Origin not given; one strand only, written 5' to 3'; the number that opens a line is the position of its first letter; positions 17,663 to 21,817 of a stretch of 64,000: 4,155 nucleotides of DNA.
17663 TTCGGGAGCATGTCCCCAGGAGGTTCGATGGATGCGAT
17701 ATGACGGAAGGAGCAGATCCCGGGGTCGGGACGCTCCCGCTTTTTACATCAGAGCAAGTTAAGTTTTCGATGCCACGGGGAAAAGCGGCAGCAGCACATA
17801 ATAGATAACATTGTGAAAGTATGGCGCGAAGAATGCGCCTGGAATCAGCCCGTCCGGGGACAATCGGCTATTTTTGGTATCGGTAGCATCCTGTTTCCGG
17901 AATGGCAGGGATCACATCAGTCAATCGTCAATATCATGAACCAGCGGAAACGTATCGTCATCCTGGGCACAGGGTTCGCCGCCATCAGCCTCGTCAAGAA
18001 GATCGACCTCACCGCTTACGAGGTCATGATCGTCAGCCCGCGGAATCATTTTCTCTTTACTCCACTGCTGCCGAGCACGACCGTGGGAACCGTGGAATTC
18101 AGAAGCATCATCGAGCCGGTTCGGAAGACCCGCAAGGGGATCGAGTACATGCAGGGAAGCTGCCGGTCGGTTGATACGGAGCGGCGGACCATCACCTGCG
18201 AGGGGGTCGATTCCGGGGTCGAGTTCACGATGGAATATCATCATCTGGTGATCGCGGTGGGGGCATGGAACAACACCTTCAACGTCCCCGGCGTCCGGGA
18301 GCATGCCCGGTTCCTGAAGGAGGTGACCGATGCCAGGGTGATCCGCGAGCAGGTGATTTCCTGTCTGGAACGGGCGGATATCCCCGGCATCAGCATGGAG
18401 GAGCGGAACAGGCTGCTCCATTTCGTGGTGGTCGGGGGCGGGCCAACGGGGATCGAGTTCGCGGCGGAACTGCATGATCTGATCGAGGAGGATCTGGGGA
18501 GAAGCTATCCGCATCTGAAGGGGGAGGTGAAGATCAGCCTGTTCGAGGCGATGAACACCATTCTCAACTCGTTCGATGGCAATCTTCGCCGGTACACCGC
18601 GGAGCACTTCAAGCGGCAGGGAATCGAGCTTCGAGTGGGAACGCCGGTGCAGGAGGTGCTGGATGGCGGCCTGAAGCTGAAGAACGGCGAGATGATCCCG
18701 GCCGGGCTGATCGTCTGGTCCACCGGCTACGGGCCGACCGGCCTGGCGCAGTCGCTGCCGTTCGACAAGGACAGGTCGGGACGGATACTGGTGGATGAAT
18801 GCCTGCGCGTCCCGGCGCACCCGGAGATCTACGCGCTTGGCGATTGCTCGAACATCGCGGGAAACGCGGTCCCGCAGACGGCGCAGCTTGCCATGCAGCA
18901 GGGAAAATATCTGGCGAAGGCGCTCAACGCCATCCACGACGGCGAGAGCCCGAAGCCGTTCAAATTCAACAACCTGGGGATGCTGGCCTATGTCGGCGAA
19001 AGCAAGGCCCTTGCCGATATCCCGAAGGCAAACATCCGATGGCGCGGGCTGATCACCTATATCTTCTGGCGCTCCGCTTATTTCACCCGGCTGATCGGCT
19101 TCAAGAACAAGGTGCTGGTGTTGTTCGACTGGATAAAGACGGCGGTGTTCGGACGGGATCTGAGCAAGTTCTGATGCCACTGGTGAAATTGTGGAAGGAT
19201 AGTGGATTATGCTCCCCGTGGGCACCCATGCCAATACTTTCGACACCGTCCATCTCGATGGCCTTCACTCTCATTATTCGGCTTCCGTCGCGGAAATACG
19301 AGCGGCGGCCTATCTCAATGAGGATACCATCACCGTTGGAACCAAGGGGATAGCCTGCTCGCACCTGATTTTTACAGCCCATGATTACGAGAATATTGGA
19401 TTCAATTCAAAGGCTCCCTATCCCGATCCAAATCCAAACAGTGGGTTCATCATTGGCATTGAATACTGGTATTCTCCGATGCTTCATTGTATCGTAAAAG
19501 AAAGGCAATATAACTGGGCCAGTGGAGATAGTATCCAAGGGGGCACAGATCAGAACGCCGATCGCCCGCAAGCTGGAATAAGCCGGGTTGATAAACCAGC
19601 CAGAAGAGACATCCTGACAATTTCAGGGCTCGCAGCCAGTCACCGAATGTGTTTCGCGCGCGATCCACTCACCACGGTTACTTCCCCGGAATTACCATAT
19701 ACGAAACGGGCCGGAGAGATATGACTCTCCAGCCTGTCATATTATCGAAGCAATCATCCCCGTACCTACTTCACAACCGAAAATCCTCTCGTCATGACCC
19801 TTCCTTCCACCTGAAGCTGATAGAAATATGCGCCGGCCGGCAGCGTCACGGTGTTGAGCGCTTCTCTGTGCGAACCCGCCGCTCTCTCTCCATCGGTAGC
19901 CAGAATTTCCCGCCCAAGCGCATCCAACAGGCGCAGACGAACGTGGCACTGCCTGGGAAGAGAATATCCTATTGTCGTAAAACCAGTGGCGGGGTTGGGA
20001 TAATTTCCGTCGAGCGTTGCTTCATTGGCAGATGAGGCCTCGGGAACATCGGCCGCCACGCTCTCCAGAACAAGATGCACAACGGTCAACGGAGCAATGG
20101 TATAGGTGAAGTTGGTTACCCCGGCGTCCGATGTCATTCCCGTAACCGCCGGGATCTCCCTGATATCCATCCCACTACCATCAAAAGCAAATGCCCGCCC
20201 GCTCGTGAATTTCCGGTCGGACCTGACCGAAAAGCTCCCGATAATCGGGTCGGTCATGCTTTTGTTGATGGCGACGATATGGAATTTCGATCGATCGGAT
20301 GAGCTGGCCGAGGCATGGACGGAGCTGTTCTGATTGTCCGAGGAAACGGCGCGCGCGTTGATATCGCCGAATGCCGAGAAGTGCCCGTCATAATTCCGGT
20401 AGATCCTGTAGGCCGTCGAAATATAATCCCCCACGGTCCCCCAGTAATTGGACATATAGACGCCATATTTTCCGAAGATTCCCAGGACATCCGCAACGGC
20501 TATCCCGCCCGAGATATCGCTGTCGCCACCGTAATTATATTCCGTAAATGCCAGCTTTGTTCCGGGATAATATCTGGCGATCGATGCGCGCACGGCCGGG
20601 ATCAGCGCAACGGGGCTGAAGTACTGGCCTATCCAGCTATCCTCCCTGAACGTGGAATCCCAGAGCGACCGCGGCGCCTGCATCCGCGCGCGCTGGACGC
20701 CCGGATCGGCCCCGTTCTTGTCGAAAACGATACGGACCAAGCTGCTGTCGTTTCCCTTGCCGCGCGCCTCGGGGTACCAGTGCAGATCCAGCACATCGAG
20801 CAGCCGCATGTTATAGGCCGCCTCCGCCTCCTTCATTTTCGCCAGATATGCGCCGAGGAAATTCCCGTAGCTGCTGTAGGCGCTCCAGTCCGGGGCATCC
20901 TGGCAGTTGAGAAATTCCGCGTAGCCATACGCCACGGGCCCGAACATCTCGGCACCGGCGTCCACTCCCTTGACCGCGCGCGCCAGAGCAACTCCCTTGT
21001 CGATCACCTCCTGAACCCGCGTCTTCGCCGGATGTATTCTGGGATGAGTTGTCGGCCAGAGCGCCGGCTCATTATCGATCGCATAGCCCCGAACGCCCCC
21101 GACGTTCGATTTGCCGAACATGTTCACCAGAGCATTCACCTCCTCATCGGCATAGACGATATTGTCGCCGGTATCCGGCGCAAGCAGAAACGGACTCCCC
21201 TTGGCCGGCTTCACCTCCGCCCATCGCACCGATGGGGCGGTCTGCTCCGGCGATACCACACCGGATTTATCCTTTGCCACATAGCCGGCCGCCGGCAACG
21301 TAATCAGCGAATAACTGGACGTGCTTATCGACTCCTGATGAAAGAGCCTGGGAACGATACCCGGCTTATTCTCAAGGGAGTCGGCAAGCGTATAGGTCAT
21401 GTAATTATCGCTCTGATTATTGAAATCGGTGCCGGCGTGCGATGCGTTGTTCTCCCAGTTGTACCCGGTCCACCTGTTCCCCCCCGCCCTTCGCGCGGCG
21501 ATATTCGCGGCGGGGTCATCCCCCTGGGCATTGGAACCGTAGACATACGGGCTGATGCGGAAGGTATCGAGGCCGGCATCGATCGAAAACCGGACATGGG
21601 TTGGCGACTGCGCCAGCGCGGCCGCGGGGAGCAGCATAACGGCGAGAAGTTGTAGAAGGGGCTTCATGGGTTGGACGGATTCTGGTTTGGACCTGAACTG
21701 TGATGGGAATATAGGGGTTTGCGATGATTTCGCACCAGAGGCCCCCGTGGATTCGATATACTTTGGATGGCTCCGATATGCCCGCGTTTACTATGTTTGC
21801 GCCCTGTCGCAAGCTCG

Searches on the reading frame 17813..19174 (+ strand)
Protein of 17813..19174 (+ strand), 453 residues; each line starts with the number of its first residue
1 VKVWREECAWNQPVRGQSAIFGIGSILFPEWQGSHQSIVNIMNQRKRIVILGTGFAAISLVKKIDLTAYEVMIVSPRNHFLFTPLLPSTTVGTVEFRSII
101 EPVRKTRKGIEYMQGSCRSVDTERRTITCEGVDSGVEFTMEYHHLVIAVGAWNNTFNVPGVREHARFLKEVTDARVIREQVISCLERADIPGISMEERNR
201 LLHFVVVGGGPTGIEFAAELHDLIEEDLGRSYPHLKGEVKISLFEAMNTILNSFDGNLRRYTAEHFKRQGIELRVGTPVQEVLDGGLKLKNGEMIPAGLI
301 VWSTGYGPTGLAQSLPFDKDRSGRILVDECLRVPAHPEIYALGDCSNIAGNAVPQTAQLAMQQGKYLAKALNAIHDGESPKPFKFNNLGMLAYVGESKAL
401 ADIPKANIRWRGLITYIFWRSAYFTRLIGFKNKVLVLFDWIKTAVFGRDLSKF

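Call 28: search_protein_families(library=pfam, proteins=[window:17813-19174:+], max_evalue=0.001)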
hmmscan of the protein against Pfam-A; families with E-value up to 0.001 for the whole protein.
window:17813-19174:+ (453 aa): 3 families
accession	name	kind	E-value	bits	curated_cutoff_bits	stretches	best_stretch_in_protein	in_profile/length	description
PF07992.20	Pyr_redox_2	-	5.7e-54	183.9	26.1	1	47-364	2-291/291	Pyridine nucleotide-disulphide oxidoreductase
PF22366.1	NDH2_C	-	3.5e-20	72.4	27.7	1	388-449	2-62/62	NDH2 C-terminal domain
PF00070.33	Pyr_redox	-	7.7e-13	49.2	22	1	203-285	1-69/82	Pyridine nucleotide-disulphide oxidoreductase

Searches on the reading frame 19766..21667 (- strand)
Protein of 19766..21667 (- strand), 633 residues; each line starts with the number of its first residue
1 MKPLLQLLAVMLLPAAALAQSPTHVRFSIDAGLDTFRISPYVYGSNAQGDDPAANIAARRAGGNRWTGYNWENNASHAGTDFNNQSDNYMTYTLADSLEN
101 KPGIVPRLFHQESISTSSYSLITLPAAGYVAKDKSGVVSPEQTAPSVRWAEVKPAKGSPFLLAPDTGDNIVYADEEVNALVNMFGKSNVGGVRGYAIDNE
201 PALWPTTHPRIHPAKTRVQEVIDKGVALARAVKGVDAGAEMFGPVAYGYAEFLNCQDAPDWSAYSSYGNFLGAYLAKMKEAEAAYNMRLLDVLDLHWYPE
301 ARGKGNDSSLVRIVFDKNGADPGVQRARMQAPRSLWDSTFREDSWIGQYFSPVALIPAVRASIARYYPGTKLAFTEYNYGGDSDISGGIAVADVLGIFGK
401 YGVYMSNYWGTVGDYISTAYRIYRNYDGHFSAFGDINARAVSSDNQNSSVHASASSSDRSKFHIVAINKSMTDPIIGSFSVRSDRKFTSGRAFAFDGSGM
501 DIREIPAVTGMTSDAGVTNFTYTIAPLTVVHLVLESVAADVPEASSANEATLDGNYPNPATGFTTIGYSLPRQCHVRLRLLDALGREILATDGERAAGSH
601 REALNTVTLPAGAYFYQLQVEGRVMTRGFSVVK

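Call 28: search_protein_families(library=pfam, proteins=[window:19766-21667:-], max_evalue=0.001)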
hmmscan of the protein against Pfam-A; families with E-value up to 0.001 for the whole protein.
window:19766-21667:- (633 aa): 2 families
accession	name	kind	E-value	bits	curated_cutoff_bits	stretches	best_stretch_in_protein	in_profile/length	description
PF12891.13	Glyco_hydro_44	-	8.4e-58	196.4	25.1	1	76-301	2-223/223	Glycoside hydrolase family 44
PF18962.6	Por_Secre_tail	-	1.3e-06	29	27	1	556-623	2-67/75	Secretion system C-terminal sorting domain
